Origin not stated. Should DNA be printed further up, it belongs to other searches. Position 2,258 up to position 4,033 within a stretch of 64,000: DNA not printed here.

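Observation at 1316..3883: Stand-alone FlhA/SctV cytoplasmic domain gene coupled to an MFS-like membrane protein, with no other flagellar or T3SS genes nearby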

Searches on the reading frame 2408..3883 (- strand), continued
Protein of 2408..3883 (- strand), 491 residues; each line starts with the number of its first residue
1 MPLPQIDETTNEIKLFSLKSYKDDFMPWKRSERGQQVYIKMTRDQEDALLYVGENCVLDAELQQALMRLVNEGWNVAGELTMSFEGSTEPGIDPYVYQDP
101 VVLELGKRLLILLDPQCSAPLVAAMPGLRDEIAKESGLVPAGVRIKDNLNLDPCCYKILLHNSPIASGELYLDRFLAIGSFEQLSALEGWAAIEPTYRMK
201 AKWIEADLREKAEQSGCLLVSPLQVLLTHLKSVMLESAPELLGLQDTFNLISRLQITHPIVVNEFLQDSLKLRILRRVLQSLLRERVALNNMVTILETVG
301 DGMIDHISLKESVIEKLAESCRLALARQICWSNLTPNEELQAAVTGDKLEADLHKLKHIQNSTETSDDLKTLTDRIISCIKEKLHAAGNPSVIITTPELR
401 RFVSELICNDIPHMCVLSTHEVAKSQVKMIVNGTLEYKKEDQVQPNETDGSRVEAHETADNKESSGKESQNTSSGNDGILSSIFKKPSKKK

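Call 27: search_solved_structures(query=A1, max_evalue=0.001, show_alignments=2)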
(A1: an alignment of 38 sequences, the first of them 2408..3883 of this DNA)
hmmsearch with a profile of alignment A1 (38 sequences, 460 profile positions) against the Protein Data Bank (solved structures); distinct sequences matched with E-value up to 0.001: 24.
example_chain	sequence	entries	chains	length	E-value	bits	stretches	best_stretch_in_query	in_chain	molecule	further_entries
3mix_A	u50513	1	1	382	1.3e-89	304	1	93-430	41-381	Flagellar biosynthesis protein flhA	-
12dv_B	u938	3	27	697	9.5e-76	258.3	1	88-432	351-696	Flagellar biosynthesis protein FlhA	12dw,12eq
6ai0_A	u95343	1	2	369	1.5e-70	241.1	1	93-429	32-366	Flagellar biosynthesis protein FlhA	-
3a5i_A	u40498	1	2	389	1.8e-70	240.8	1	93-429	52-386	Flagellar biosynthesis protein flhA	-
7ctn_A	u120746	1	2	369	2.3e-70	240.5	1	96-429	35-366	Flagellar biosynthesis protein FlhA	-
6ch1_A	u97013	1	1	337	4.2e-70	239.7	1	98-429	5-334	Flagellar biosynthesis protein FlhA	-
6ch2_A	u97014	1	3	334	4.3e-70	239.6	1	98-429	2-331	Flagellar biosynthesis protein FlhA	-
6ai3_A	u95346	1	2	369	5.3e-70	239.3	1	93-429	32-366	Flagellar biosynthesis protein FlhA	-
6ch3_A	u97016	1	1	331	6.7e-70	239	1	99-429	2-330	Flagellar biosynthesis protein FlhA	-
36hw_A2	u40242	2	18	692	9.6e-70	238.5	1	93-429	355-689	Flagellar biosynthesis protein FlhA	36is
6ai2_A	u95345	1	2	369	2.2e-69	237.2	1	93-429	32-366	Flagellar biosynthesis protein FlhA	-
6ai1_A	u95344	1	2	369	2.9e-69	236.9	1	93-429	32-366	Flagellar biosynthesis protein FlhA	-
3myd_A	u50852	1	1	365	7e-68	232.3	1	87-431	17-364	Flagellar biosynthesis protein flhA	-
7amy_A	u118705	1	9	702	2.6e-57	197.5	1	93-429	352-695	Flagellar biosynthesis protein FlhA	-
6wa6_A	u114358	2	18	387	4.7e-49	170.3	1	92-430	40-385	Low calcium response locus protein D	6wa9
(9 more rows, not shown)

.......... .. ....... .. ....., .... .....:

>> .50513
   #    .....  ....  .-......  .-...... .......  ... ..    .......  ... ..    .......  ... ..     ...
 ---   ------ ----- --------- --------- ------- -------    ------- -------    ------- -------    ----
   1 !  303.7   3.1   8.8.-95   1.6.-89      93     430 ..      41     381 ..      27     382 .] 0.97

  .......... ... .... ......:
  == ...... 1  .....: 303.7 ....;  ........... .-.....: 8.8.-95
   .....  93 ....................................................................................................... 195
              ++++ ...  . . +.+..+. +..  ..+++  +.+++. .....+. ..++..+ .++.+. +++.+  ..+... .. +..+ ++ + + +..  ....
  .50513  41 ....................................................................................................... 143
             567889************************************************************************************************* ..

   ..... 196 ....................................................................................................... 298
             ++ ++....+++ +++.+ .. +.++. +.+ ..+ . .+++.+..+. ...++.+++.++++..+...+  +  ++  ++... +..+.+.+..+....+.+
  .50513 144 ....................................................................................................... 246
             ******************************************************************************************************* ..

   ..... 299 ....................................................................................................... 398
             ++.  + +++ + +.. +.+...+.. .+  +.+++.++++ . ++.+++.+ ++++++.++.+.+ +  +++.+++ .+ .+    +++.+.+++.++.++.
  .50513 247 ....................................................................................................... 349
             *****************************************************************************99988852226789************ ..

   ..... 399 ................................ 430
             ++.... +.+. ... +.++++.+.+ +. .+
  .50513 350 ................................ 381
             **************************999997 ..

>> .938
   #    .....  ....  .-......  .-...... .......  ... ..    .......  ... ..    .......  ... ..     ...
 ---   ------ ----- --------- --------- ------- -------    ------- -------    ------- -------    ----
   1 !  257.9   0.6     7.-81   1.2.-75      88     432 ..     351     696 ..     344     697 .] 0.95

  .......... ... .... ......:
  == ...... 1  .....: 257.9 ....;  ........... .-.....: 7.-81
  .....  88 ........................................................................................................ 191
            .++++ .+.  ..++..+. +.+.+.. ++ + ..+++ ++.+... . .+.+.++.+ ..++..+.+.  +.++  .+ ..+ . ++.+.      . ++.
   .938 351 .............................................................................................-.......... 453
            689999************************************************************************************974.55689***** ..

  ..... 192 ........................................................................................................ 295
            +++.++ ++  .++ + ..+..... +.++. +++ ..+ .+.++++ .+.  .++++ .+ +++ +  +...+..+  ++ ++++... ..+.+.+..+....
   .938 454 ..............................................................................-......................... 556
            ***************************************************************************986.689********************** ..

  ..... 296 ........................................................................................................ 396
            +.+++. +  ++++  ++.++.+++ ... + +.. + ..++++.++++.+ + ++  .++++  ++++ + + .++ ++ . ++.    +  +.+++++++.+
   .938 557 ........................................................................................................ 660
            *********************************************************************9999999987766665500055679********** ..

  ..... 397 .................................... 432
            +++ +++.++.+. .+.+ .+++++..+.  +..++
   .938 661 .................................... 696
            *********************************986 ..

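Call 28: predict_structure(alignment_id=A1)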
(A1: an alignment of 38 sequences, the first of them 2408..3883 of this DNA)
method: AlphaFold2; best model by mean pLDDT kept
length: 491 residues; sequences in the alignment: 38
mean_pLDDT: 84.4   pTM: 0.69
mean pLDDT of the five models: 84.4, 83.6, 82.9, 82.7, 82.7
residues with pLDDT >= 90: 320; 70-90: 81; 50-70: 46; < 50: 44
segments of 3 or more residues with pLDDT < 50: 446-482, 489-491
pLDDT, mean of each block of 10 residues (from residue 1): 66 82 61 78 91 75 89 91 62 64 96 92 92 89 89 96 94 95 94 91 96 95 96 94 92 92 94 97 95 97 90 95 96 95 96 92 77 93 94 96 93 93 95 88 48 40 38 38 48 37
secondary structure, 60 per line:
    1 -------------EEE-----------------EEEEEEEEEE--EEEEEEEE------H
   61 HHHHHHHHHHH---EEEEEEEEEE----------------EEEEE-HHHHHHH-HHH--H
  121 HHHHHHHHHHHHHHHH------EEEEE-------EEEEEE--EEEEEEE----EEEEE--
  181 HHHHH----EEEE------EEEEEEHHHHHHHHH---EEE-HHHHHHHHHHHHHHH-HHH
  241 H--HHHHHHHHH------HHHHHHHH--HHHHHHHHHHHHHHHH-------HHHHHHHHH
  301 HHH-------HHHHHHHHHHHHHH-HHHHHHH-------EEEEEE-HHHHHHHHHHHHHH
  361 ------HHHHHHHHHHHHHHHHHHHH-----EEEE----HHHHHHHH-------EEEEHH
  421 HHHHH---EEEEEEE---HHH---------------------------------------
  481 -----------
elements in order: E14-16 E34-43 E46-53 H60-71 E75-84 E101-105 H107-113 H120-136 E143-147 E155-160 E163-169 E174-178 H181-185 E190-193 E200-205 H206-214 E218-220 H222-236 H238-241 H244-252 H259-266 H269-284 H292-303 H311-324 H326-332 E340-345 H347-360 H367-386 E392-395 H400-407 E415-418 H419-425 E429-435

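Call 35: fold_search(model_id=the predicted structure, library=pdb)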
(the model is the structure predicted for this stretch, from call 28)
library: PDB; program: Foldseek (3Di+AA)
matches with E <= 10: 355; with E <= 0.001: 63
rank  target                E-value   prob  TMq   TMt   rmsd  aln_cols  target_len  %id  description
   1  6ch1                  1.2e-30  1.00  0.61  0.88   3.3       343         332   29  Crystal structure of the cytoplasmic domain of FlhA in monomeric form (released 2018-05-16)
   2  6ch2_A                3.7e-29  1.00  0.61  0.88   3.3       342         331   29  Crystal structure of the cytoplasmic domain of FlhA and FliT-FliD complex (released 2018-05-16)
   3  6ch2_C                5.5e-29  1.00  0.61  0.88   3.1       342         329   29  Crystal structure of the cytoplasmic domain of FlhA and FliT-FliD complex (released 2018-05-16)
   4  6ch3_A                6.5e-29  1.00  0.58  0.85   3.4       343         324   28  Crystal structure of the cytoplasmic domain of FlhA and FliS-FliC complex (released 2018-05-16)
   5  6ai0_A                6.8e-29  1.00  0.59  0.84   3.8       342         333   30  Structure of the 328-692 fragment of FlhA (orthorhombic form) (released 2019-03-20)
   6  7ctn_B                2.8e-28  1.00  0.60  0.86   3.5       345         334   29  Structure of the 328-692 fragment of FlhA (E351A/D356A) (released 2021-04-28)
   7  7ctn_A                2.8e-28  1.00  0.58  0.80   4.1       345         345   29  Structure of the 328-692 fragment of FlhA (E351A/D356A) (released 2021-04-28)
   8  6ai0_B                5.1e-28  1.00  0.59  0.84   3.8       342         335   30  Structure of the 328-692 fragment of FlhA (orthorhombic form) (released 2019-03-20)
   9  3a5i_B                1.1e-27  1.00  0.58  0.81   3.5       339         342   29  Structure of the cytoplasmic domain of FlhA (released 2010-03-09)
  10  6ai2_A                3.3e-27  1.00  0.58  0.81   3.5       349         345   29  Structure of the 328-692 fragment of FlhA (F459A) (released 2019-03-20)
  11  3a5i_A                3.7e-27  1.00  0.59  0.82   3.5       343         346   29  Structure of the cytoplasmic domain of FlhA (released 2010-03-09)
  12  6ai3_A                1.1e-26  1.00  0.59  0.82   3.3       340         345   28  Structure of the 328-692 fragment of FlhA (T490M) (released 2019-03-20)
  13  6ai1_A                2.5e-26  1.00  0.59  0.82   3.5       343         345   28  Structure of the 328-692 fragment of FlhA (D456V) (released 2019-03-20)
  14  3myd                  2.5e-24  1.00  0.56  0.77   5.0       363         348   25  Structure of the Cytoplasmic domain of FlhA from Helicobacter pylori (released 2010-05-26)
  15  6wa6_B                6.8e-22  1.00  0.56  0.76   5.0       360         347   20  Structure of the Chlamydia pneumoniae CdsV protein (released 2020-09-30)
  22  3mix                  4.1e-21  1.00  0.53  0.81   3.2       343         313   24  Crystal structure of the cytosolic domain of B. subtilis FlhA (released 2010-06-23)
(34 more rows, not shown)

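Call 83: search_protein_families(library=pfam, proteins=[L026:8196-9080:+, L026:9201-9938:+, L026:11386-12564:+, L026:12902-14617:-, L026:6814-7578:-, L018:8069-8785:+, L018:8828-9358:+, L018:10771-11508:+, L018:11498-11974:+, L027:1806-2909:+], max_evalue=0.001)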
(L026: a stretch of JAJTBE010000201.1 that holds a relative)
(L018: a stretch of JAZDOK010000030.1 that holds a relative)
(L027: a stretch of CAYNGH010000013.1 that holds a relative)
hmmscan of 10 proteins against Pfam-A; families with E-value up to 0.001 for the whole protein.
L026:8196-9080:+ (294 aa): 3 families
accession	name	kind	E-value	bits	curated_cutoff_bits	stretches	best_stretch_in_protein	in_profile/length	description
PF00877.26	NLPC_P60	-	8e-33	113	23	1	189-292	1-104/105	NlpC/P60 family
PF01476.26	LysM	-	5e-12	46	20.9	1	30-74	1-43/43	LysM domain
PF05708.18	Peptidase_C92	-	0.00048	20.6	27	0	176-222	80-128/166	Permuted papain-like amidase enzyme, YaeF/YiiX, C92 family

L026:9201-9938:+ (245 aa): 8 families
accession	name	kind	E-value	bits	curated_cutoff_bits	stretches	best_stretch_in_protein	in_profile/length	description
PF13649.12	Methyltransf_25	-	2e-17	64.1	27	1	43-137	1-97/97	Methyltransferase domain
PF08241.18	Methyltransf_11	-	2.7e-12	47.6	21.2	1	44-140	1-94/95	Methyltransferase domain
PF13847.12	Methyltransf_31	-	5.6e-09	36.3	27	1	39-145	3-113/145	Methyltransferase domain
PF08242.18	Methyltransf_12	-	3e-07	31.5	30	1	44-139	1-98/98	Methyltransferase domain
PF13489.12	Methyltransf_23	-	3.5e-07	30.6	27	1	28-220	10-162/164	Methyltransferase domain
PF03848.20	TehB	-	5e-07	29.8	20.4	1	15-138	7-129/193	Tellurite resistance protein TehB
PF01209.24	Ubie_methyltran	-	6.9e-06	26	20.1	1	31-140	39-150/233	ubiE/COQ5 methyltransferase family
PF02353.26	CMAS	-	2.3e-05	24.3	27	1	27-142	50-165/273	Mycolic acid cyclopropane synthetase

L026:11386-12564:+ (392 aa): 9 families
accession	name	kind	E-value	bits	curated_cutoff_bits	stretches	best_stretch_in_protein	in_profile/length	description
PF13570.13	Beta-prop_ACSF4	-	6.4e-74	249.7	133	2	86-389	8-326/329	Beta-alanine-activating enzyme, beta-propeller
PF13360.13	PQQ_2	-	3.1e-26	92.9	27.6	3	304-388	1-86/233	Outer membrane protein assembly factor BamB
PF25292.1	Beta-prop_CGLA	-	1.6e-24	87.4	26.8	2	254-318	42-109/316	Lambda-carrageenase beta-propeller domain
PF23414.1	Beta-prop_EML_2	-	1.8e-06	27.9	90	1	217-318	11-115/266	Echinoderm microtubule-associated protein second beta-propeller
PF20067.5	SSL_N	-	2.3e-06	27.8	18.9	0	212-230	27-45/46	Strictosidine synthase-like, N-terminal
PF23411.1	Beta-prop_Vps41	-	3.5e-05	23.7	33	0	155-242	10-95/332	Vps42 beta-propeller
PF01011.28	PQQ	-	9.7e-05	21.7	26.7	0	284-341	46-103/595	Glucose/ethanol/alcohol dehydrogenase, beta-propeller domain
PF23383.1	Beta-prop_IFT140_1st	-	0.00032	20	27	0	212-247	197-232/406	IFT140 first beta-propeller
PF17005.11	WD40_like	-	0.00051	20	40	0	170-233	50-109/301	WD40-like domain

L026:12902-14617:- (571 aa): 2 families
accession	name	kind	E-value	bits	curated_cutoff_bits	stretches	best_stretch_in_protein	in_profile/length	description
PF10079.15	Rossmann-like_BshC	-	1.6e-106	357.4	27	1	7-379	7-379/380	Bacillithiol biosynthesis BshC, N-terminal Rossmann-like domain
PF24850.1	CC_BshC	-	3.7e-25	89.1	27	1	382-524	1-143/159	Bacillithiol biosynthesis BshC, C-terminal coiled-coil domain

L026:6814-7578:- (254 aa): 0 families

L018:8069-8785:+ (238 aa): 1 family
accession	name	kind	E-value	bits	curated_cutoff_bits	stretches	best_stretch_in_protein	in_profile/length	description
PF01966.28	HD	-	1e-06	29.5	22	1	47-165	2-113/116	HD domain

L018:8828-9358:+ (176 aa): 0 families

L018:10771-11508:+ (245 aa): 2 families
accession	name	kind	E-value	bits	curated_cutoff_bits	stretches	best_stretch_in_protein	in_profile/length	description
PF01138.27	RNase_PH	-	6e-28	98.3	25.5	1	13-143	1-127/130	3' exoribonuclease family, domain 1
PF03725.20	RNase_PH_C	-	2.2e-13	50.4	20.8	1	161-227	2-67/67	3' exoribonuclease family, domain 2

L018:11498-11974:+ (158 aa): 1 family
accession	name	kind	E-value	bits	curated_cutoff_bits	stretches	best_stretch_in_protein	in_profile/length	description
PF04233.19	Phage_Mu_F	-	6.3e-07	30.6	29.6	1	32-113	36-110/112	Phage Mu protein F like protein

L027:1806-2909:+ (367 aa): 4 families
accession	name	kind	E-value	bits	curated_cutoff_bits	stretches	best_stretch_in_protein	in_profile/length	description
PF04552.19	Sigma54_DBD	-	1.2e-19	71.1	22.8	1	212-358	7-150/160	Sigma-54, DNA binding domain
PF12728.13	HTH_17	-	1.3e-07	32.2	27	0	256-284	2-30/51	Helix-turn-helix domain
PF13384.12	HTH_23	-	1.3e-05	25.3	24.6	0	258-277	20-39/50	Homeodomain-like domain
PF13551.12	HTH_29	-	4e-05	24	28.1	0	258-277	15-34/64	Winged helix-turn helix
